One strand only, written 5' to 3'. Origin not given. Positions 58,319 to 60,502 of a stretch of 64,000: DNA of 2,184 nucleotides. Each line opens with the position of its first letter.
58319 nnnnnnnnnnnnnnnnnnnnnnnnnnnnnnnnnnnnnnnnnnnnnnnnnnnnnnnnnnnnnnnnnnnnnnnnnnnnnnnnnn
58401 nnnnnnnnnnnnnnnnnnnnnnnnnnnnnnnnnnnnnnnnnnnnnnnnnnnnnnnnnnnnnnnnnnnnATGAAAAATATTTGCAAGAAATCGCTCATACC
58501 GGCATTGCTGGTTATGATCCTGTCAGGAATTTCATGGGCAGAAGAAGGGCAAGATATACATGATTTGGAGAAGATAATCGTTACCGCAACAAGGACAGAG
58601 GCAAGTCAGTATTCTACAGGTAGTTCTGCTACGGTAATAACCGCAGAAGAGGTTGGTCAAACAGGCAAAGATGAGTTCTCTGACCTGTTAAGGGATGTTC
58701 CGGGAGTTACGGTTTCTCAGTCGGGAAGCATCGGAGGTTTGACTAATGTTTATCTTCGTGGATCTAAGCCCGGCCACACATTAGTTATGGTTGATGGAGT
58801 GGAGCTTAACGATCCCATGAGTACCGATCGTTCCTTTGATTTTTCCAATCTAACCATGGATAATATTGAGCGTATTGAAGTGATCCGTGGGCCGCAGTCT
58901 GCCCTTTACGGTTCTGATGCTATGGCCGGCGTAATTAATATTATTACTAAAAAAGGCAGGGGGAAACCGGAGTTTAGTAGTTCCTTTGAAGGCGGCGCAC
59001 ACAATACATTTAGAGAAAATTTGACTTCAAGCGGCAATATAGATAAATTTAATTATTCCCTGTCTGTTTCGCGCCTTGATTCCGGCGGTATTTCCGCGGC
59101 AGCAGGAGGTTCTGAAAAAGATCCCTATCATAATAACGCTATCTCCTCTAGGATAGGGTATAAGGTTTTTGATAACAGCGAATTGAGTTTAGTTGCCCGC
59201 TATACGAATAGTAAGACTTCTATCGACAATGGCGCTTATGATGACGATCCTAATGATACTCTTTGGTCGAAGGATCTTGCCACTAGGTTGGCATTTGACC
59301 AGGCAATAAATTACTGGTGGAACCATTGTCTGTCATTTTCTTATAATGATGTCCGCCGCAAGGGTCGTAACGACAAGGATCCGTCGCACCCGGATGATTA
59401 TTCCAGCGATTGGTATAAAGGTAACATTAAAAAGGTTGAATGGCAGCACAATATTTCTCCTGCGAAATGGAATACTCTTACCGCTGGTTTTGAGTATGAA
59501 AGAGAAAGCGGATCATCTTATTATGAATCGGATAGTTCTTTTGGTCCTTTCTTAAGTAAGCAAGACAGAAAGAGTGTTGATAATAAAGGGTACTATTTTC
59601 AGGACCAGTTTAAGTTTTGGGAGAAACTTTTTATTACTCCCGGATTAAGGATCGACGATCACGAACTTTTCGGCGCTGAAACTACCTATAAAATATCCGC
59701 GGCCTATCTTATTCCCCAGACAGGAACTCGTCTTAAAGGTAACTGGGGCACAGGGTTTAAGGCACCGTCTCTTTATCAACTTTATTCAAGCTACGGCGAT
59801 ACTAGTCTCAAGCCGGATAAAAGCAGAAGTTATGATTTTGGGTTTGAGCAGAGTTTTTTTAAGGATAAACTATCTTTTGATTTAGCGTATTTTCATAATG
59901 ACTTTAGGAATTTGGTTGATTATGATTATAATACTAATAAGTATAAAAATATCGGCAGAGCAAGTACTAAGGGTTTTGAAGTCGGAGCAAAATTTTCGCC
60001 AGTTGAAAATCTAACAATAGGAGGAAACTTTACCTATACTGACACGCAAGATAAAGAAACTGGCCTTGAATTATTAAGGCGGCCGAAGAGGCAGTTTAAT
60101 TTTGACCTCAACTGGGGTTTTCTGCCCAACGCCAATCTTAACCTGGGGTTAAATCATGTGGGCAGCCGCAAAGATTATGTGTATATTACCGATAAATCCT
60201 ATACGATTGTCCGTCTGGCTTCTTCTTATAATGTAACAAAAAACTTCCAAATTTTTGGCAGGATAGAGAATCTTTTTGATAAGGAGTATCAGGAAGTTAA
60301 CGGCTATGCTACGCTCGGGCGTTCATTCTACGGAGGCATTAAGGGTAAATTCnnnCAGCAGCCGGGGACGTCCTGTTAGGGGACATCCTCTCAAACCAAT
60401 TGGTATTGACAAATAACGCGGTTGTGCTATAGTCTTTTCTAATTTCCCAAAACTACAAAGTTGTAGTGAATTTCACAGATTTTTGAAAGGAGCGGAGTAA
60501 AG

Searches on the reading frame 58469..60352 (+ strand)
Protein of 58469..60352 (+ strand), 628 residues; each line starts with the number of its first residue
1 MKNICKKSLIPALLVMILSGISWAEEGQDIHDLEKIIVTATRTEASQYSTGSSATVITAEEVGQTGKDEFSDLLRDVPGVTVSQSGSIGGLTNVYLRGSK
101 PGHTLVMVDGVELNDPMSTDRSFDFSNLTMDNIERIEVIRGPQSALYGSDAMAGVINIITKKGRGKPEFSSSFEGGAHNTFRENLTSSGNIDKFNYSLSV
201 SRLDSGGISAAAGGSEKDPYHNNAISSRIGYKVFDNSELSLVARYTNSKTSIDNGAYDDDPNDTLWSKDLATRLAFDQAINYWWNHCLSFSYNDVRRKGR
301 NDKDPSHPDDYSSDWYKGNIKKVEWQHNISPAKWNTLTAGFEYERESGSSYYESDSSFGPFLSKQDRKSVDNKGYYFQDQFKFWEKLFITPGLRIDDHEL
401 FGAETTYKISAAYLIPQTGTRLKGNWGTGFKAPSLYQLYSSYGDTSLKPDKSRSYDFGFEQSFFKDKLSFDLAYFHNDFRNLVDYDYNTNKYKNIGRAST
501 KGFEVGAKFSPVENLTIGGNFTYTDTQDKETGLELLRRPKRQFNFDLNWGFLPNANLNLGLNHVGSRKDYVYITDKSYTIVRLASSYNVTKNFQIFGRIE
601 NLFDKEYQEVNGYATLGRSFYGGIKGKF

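Call 79: find_homologous_proteins(query=window:58469-60352:+, max_evalue=1e-50)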
Query window:58469-60352:+ (628 aa): 4115 proteins with E <= 1e-50 among 8000 candidates; the best 120 are listed.
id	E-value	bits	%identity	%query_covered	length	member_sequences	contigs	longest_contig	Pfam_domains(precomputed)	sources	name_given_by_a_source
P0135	0.0e+0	1440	100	100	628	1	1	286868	PF07715.21,PF00593.31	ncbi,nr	ncbi:MAG: TonB-dependent receptor [Candidatus Omnitrophica bacterium]|nr:TonB-dependent receptor [Ca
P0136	0.0e+0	1229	86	100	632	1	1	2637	PF07715.21,PF00593.31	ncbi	-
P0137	0.0e+0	1220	84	100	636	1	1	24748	PF07715.21,PF00593.31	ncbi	-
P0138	5.9e-298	1008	71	100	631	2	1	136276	PF07715.21,PF00593.31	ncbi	-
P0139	1.5e-289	980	69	98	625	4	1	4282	PF07715.21,PF00593.31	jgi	jgi:Outer membrane cobalamin receptor protein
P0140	7.8e-288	975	67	99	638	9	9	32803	PF07715.21,PF00593.31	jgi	jgi:vitamin B12 transporter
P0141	5.1e-284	962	67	99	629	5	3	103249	PF07715.21,PF00593.31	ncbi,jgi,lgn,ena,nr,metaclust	ncbi:MAG: hypothetical protein A2047_05050 [Omnitrophica bacterium GWA2_41_15]|nr:MAG: hypothetical 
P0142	6.0e-284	962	68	95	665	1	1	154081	PF07715.21,PF00593.31,PF14905.13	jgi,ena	-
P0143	1.7e-279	947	70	96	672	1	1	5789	PF07715.21,PF00593.31,PF07642.18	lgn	-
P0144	2.1e-279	947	67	99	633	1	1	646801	PF07715.21,PF00593.31,PF14905.13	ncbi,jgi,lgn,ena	ncbi:MAG: TonB-dependent receptor [Candidatus Omnitrophota bacterium]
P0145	2.4e-278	943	66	99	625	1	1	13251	PF07715.21,PF00593.31,PF07642.18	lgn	-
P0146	4.5e-275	933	65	100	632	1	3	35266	PF07715.21,PF00593.31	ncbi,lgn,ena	ncbi:MAG: TonB-dependent receptor [Nitrospirota bacterium]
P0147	5.4e-275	932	65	99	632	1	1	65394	PF07715.21,PF00593.31,PF14905.13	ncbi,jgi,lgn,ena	ncbi:MAG: TonB-dependent receptor [Candidatus Omnitrophota bacterium]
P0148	3.0e-274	930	64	100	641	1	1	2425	PF07715.21,PF00593.31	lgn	-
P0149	1.3e-273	928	65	99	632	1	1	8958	PF07715.21,PF00593.31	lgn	-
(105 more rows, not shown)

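Call 80: find_encoding_contigs(protein=P0137, flank=1500, max_places=1)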
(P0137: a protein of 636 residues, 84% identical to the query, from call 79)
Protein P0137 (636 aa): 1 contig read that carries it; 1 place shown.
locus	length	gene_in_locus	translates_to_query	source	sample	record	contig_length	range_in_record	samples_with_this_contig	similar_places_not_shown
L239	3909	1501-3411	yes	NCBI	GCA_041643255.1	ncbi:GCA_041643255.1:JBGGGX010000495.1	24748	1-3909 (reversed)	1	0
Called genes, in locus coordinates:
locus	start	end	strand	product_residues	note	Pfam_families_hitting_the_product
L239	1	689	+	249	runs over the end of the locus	PF02654:CobS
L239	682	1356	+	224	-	PF01902:Diphthami_syn_2_N, PF28410:Diphthami_syn_2_C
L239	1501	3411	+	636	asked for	PF07715:Plug, PF00593:TonB_dep_Rec_b-barrel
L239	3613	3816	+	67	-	-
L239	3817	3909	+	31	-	?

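Call 81: find_encoding_contigs(protein=P0136, flank=1500, max_places=1)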
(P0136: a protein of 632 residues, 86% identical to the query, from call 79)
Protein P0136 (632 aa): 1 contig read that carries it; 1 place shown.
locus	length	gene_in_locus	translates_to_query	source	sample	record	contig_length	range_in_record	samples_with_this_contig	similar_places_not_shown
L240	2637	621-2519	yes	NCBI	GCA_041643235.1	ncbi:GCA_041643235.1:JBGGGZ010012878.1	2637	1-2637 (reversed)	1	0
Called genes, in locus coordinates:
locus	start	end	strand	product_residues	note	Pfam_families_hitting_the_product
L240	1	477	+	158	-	?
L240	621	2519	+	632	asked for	PF07715:Plug, PF00593:TonB_dep_Rec_b-barrel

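Call 82: find_encoding_contigs(protein=P0138, flank=1500, max_places=1)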
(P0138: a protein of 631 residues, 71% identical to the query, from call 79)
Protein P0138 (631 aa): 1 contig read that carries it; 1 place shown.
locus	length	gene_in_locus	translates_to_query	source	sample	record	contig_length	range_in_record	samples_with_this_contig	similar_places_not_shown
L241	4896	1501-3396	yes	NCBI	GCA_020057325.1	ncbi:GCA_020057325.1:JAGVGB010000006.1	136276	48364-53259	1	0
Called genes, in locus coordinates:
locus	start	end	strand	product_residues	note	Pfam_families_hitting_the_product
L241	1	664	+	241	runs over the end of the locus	PF02654:CobS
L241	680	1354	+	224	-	PF01902:Diphthami_syn_2_N, PF28410:Diphthami_syn_2_C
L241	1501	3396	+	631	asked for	PF07715:Plug, PF00593:TonB_dep_Rec_b-barrel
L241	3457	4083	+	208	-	PF01618:MotA_ExbB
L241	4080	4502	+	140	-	PF02472:ExbD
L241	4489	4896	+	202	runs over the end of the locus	PF13103:TonB_2, PF03544:TonB_C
